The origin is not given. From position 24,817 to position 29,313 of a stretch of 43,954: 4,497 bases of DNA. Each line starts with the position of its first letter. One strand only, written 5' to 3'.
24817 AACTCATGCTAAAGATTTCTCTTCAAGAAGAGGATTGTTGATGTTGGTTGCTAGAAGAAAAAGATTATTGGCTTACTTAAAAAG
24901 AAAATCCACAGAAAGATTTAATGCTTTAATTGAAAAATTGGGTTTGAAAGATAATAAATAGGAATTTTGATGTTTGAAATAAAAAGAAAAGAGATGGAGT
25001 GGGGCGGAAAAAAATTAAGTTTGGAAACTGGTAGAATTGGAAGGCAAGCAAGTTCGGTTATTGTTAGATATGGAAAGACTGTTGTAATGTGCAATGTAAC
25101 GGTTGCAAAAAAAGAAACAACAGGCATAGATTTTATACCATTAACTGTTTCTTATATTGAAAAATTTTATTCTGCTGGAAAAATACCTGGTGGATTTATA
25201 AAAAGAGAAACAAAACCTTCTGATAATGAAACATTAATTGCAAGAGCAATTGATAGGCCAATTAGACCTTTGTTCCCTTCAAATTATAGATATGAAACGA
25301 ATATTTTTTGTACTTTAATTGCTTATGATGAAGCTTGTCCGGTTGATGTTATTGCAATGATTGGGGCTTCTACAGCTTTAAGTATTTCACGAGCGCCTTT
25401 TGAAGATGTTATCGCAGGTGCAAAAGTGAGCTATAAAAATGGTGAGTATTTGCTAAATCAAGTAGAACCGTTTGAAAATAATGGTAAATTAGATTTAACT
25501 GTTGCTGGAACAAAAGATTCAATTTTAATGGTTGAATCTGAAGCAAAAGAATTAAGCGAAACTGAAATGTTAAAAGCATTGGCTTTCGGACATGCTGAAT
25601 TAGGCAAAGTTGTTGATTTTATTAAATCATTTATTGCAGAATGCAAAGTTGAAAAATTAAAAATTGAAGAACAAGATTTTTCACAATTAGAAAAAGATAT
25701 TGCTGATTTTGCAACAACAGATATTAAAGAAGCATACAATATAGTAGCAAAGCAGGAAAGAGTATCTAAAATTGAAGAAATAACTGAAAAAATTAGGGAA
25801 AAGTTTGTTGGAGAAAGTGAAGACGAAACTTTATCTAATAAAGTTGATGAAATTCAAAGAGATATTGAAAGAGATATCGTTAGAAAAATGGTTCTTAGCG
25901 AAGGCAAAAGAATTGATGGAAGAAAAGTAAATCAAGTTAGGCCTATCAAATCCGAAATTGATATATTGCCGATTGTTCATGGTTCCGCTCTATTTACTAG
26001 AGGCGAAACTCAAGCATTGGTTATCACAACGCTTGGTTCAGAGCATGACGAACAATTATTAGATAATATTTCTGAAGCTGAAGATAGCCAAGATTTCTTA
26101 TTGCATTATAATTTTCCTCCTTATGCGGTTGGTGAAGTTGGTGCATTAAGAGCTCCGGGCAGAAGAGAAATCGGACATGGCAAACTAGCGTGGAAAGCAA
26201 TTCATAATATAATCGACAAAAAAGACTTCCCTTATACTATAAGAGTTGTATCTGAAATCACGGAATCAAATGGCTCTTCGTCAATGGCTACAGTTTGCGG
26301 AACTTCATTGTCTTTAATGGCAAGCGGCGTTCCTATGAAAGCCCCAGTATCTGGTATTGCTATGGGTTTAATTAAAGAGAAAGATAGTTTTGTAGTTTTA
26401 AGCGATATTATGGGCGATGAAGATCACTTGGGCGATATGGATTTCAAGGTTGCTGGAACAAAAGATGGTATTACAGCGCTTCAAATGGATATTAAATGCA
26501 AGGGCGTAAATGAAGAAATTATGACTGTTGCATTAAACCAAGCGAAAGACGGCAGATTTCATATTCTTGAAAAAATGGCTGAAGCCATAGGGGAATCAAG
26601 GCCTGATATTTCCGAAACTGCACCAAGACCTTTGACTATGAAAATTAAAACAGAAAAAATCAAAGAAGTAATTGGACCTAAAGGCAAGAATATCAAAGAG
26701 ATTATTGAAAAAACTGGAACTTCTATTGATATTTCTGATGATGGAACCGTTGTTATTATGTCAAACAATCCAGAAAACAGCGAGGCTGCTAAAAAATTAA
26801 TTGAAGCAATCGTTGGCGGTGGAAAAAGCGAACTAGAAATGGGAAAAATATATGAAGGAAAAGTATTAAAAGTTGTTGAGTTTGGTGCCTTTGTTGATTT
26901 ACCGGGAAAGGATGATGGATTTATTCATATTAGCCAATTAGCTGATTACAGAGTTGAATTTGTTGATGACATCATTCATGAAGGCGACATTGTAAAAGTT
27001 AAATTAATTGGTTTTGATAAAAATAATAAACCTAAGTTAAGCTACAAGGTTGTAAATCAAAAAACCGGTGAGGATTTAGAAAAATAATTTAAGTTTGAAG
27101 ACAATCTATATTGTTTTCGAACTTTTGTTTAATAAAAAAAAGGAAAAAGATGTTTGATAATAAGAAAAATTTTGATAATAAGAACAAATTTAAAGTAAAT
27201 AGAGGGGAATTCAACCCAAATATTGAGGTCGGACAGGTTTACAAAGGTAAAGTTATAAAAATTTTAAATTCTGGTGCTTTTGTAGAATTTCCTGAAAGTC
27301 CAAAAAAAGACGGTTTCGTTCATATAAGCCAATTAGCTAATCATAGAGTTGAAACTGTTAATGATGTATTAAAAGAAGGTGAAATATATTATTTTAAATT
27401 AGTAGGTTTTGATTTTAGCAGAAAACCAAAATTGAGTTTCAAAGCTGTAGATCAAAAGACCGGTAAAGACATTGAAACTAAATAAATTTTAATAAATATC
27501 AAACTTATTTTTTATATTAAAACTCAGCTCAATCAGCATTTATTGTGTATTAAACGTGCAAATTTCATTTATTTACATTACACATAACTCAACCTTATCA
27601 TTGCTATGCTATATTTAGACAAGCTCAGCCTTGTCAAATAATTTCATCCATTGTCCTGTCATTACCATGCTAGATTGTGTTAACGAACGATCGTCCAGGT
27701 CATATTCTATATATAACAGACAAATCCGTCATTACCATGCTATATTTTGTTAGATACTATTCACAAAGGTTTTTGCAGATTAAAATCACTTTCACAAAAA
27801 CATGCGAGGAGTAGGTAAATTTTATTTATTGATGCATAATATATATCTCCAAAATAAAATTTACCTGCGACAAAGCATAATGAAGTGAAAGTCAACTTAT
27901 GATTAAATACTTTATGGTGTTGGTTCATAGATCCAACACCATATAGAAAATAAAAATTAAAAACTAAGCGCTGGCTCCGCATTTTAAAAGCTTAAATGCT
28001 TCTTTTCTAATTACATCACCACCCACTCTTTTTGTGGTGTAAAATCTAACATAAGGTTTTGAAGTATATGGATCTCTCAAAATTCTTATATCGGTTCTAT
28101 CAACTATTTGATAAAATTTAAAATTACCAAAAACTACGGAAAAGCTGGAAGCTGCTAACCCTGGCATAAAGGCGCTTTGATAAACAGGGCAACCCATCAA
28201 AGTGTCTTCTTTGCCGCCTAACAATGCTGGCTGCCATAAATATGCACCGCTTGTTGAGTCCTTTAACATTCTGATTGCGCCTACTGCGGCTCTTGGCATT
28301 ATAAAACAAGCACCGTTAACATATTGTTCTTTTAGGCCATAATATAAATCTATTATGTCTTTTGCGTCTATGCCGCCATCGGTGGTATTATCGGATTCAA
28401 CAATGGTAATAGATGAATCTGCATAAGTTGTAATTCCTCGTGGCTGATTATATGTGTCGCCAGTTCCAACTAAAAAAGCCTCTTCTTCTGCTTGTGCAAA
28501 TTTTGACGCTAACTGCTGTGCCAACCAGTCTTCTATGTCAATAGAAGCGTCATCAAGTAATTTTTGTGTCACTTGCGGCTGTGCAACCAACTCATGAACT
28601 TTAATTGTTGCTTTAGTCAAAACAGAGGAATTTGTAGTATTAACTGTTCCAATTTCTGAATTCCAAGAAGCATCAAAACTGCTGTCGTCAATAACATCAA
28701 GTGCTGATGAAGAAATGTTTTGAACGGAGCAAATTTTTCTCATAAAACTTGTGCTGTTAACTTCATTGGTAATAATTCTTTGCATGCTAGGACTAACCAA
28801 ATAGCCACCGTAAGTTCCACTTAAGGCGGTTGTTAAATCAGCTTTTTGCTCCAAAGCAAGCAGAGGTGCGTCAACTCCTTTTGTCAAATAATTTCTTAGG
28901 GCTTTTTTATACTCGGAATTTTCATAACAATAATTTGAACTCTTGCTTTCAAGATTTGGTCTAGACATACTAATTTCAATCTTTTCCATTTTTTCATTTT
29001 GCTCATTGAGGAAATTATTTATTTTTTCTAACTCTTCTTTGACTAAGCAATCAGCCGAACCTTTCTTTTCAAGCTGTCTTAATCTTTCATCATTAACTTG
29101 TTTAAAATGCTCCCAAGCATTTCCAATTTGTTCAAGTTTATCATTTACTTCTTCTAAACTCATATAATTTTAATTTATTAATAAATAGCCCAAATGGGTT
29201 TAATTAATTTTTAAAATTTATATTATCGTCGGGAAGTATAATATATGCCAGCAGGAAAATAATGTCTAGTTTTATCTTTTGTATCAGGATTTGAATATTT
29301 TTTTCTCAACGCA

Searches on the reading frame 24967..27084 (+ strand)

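Call 13: search_protein_families(library=pfam, proteins=[window:24967-27084:+], max_evalue=0.01)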
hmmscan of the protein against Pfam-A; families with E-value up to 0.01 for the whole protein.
window:24967-27084:+ (706 aa): 8 families
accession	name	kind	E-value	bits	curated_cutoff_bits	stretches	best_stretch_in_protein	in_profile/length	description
PF01138.27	RNase_PH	-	1.8e-49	167.9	25.5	2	15-144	3-130/130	3' exoribonuclease family, domain 1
PF03726.19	PNPase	-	3.2e-19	69.6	24.6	1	241-320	2-81/81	Polyribonucleotide nucleotidyltransferase, RNA binding domain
PF00575.29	S1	-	1.3e-16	61.1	22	1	623-694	2-74/74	S1 RNA binding domain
PF03725.20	RNase_PH_C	-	3.4e-16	59.4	20.8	2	147-210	1-66/67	3' exoribonuclease family, domain 2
PF00013.35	KH_1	-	5.1e-14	52.2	21.5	1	557-613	3-65/66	KH domain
PF22675.2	KH-I_KHDC4-BBP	-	3.5e-05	24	30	1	566-607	9-51/76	KHDC4/BBP-like, KH-domain type I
PF24685.1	OB_RRP5_4th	-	0.0013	19.2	31.5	1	623-683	6-71/92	RRP5 OB-fold domain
PF07650.23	KH_2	-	0.0014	18.8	22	1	543-597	15-68/78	KH domain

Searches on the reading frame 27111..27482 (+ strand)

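Call 13: search_protein_families(library=pfam, proteins=[window:27111-27482:+], max_evalue=0.01)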
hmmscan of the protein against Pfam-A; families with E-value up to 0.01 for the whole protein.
window:27111-27482:+ (124 aa): 2 families
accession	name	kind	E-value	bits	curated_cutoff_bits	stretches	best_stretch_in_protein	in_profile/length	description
PF00575.29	S1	-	1.3e-15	58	22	1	39-109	3-72/74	S1 RNA binding domain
PF24685.1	OB_RRP5_4th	-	4.8e-05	23.7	31.5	1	38-100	6-71/92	RRP5 OB-fold domain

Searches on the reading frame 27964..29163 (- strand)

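Call 13: search_protein_families(library=pfam, proteins=[window:27964-29163:-], max_evalue=0.01)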
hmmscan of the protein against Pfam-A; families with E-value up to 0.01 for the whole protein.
window:27964-29163:- (399 aa): 1 family
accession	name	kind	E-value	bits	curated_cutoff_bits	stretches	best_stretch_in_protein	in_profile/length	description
PF05065.19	Phage_capsid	-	7.6e-72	242.5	24.2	1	119-395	1-280/280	Phage capsid family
